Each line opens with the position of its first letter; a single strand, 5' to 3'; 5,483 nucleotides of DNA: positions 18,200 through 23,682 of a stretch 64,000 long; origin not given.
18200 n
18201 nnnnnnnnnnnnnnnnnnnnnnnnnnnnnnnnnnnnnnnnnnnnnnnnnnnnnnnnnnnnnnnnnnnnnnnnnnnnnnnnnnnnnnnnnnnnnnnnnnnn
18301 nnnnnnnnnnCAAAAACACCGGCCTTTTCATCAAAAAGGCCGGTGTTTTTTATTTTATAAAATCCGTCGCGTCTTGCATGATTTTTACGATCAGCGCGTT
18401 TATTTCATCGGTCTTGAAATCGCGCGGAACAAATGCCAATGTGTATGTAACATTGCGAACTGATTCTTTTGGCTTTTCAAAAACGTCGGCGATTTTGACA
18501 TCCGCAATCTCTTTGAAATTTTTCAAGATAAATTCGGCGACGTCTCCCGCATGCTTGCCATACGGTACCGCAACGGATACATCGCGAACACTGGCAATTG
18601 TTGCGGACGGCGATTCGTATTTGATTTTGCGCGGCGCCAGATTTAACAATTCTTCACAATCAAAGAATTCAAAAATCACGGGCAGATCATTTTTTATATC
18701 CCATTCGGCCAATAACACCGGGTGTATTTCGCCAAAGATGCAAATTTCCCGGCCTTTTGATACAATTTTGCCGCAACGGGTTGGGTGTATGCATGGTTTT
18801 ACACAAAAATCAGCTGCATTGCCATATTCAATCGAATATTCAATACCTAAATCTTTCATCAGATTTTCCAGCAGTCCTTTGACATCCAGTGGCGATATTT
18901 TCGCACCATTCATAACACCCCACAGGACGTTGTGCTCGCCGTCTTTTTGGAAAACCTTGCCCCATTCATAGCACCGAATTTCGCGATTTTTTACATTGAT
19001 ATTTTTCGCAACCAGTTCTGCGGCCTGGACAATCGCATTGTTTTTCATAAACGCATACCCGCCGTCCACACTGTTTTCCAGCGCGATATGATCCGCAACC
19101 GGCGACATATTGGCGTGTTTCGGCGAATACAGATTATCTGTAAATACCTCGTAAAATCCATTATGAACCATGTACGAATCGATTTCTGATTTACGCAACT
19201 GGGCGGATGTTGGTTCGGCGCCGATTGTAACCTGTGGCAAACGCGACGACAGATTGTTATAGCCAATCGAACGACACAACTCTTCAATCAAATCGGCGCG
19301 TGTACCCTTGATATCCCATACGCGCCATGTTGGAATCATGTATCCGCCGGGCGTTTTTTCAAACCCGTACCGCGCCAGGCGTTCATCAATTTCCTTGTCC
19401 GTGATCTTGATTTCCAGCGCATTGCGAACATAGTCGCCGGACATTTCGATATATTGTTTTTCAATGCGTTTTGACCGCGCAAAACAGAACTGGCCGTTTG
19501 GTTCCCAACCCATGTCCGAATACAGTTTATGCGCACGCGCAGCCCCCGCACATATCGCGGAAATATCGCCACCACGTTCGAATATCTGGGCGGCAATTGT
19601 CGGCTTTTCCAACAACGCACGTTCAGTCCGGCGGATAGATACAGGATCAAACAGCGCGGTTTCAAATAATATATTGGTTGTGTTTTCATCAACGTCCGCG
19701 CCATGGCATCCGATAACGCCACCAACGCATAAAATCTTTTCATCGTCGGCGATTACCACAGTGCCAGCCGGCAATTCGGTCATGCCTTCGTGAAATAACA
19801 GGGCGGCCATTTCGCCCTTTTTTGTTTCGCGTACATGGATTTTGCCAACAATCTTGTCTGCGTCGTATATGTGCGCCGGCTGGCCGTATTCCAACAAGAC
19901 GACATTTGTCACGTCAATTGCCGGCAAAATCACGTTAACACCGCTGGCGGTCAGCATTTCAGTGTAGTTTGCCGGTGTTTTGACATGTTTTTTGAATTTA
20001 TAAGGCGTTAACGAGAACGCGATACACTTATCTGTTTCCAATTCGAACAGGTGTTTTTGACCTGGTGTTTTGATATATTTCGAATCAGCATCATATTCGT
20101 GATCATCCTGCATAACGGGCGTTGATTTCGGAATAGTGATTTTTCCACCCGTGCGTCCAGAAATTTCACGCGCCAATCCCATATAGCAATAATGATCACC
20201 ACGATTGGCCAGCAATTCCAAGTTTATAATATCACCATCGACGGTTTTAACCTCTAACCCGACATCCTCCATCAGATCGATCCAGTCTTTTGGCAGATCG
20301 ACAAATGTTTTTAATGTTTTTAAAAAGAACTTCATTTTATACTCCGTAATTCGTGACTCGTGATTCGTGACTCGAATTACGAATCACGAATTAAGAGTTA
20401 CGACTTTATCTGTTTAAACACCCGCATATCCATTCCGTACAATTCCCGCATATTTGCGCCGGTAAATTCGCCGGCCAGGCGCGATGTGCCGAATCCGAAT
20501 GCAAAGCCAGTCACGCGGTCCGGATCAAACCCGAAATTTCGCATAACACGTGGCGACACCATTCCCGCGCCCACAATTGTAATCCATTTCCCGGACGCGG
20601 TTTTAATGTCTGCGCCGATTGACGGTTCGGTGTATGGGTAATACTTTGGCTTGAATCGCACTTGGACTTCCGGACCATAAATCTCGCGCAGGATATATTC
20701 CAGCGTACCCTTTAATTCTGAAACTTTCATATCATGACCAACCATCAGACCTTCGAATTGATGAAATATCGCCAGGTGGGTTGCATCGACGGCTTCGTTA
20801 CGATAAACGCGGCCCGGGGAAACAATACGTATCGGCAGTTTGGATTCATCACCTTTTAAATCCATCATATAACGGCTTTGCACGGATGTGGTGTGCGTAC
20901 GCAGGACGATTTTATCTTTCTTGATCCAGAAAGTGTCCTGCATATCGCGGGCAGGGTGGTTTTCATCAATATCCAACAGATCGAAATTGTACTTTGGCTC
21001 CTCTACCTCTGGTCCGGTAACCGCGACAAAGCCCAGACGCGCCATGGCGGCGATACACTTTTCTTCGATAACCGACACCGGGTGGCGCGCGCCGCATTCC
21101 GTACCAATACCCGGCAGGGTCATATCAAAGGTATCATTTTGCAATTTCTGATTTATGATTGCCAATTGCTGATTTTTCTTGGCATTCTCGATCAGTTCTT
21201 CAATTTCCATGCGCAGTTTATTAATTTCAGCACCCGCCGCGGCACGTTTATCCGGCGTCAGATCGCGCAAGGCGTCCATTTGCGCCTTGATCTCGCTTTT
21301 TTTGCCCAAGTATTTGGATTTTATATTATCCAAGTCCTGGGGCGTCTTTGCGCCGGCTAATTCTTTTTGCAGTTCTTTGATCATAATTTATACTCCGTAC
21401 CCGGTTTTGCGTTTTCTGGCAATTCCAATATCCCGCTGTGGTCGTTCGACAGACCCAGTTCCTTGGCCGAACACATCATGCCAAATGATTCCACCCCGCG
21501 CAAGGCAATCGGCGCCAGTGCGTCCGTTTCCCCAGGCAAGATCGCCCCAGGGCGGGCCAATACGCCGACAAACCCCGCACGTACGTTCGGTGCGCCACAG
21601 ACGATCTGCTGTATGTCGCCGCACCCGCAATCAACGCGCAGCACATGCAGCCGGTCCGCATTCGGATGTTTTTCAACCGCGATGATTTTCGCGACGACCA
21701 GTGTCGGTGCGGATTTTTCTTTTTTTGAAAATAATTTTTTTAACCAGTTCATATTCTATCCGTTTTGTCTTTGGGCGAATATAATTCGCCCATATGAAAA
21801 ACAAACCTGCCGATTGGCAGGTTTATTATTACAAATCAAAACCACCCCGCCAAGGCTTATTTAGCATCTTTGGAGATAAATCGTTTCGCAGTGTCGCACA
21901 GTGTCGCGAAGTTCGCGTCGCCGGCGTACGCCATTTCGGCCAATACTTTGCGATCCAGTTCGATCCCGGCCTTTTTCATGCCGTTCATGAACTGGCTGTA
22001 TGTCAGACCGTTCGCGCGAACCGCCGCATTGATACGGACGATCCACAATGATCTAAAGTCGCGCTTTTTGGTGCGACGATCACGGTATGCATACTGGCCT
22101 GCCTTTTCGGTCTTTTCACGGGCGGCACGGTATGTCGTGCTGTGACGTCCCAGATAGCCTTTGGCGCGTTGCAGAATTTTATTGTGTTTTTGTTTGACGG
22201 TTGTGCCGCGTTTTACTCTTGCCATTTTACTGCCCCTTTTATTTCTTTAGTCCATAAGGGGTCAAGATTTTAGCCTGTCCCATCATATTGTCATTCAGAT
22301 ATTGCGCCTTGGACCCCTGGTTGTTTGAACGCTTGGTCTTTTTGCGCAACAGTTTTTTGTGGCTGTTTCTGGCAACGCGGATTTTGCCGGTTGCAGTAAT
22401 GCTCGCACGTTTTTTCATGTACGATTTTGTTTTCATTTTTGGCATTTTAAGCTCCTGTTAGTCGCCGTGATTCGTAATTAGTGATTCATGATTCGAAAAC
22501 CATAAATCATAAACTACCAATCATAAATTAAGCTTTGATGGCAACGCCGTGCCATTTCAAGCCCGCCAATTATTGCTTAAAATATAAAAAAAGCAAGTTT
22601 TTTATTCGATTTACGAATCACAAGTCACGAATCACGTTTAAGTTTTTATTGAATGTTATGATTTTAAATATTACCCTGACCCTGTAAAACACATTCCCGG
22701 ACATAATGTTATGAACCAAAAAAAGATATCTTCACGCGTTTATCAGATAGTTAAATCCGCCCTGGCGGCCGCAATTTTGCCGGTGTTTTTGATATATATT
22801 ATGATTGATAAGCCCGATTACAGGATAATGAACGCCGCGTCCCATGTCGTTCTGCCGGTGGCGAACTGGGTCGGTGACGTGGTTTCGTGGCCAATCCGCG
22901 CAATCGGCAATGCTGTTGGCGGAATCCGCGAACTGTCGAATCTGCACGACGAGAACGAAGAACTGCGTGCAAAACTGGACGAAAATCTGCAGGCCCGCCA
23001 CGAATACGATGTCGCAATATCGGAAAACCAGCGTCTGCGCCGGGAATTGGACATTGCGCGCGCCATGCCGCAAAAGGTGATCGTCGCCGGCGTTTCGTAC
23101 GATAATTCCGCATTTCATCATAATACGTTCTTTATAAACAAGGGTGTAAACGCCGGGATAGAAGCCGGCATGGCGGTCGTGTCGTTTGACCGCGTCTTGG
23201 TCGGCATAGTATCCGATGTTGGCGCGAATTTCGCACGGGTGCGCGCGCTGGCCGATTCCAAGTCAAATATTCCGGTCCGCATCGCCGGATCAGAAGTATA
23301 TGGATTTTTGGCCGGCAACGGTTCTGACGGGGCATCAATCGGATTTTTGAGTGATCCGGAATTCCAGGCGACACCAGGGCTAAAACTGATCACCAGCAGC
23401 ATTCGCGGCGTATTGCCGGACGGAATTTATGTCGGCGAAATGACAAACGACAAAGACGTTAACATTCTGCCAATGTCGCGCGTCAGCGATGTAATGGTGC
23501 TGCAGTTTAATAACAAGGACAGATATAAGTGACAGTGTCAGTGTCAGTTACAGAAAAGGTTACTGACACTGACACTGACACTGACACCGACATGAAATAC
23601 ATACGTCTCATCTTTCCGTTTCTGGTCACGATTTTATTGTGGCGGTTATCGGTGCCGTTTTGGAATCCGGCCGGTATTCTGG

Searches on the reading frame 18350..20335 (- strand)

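Call 55: search_protein_families(library=pfam, proteins=[window:18350-20335:-])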
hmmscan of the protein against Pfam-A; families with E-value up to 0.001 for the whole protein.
window:18350-20335:- (661 aa): 4 families
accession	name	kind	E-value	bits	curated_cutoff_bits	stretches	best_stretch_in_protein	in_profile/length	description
PF03483.22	B3_4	-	3.5e-38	131.4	29.3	1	115-274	14-171/174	B3/4 domain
PF17759.6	tRNA_synthFbeta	-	1e-30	107.3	22.4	1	364-554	3-209/214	Phenylalanyl tRNA synthetase beta chain CLM domain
PF03484.21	B5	-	7.3e-08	32.9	28.6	1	296-359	1-67/67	tRNA synthetase B5 domain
PF03147.19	FDX-ACB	-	0.00037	21.3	31.1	1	581-656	5-85/94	Ferredoxin-fold anticodon binding domain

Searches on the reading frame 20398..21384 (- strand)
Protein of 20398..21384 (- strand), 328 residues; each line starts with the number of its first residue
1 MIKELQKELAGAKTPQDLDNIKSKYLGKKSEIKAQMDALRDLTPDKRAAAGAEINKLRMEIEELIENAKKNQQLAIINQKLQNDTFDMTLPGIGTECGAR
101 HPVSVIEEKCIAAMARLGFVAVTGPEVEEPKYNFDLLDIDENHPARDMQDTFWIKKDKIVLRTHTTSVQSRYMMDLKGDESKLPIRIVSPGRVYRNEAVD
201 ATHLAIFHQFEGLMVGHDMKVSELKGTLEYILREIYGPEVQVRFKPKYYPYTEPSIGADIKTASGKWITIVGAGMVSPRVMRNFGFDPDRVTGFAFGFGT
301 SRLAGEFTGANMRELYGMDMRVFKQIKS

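Call 55: search_protein_families(library=pfam, proteins=[window:20398-21384:-])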
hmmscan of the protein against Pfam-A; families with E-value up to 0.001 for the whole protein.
window:20398-21384:- (328 aa): 3 families
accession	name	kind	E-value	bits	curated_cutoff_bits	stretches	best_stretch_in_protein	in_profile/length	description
PF01409.25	tRNA-synt_2d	-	5e-80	269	19.8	1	86-325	2-245/246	tRNA synthetases class II core domain (F)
PF02912.23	Phe_tRNA-synt_N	-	1e-16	61.1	22.3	1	14-81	2-69/69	Aminoacyl tRNA synthetase class II, N-terminal domain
PF17759.6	tRNA_synthFbeta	-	0.00029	20.8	22.4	0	89-288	4-205/214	Phenylalanyl tRNA synthetase beta chain CLM domain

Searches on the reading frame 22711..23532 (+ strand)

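Call 40: search_protein_families(library=pfam, proteins=[window:22711-23532:+])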
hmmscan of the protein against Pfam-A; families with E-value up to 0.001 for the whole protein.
window:22711-23532:+ (273 aa): 1 family
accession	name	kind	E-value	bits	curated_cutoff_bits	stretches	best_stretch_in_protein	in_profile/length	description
PF04085.20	MreC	-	8.6e-24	84.4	28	1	132-246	5-117/147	Rod shape-determining protein MreC, barrel core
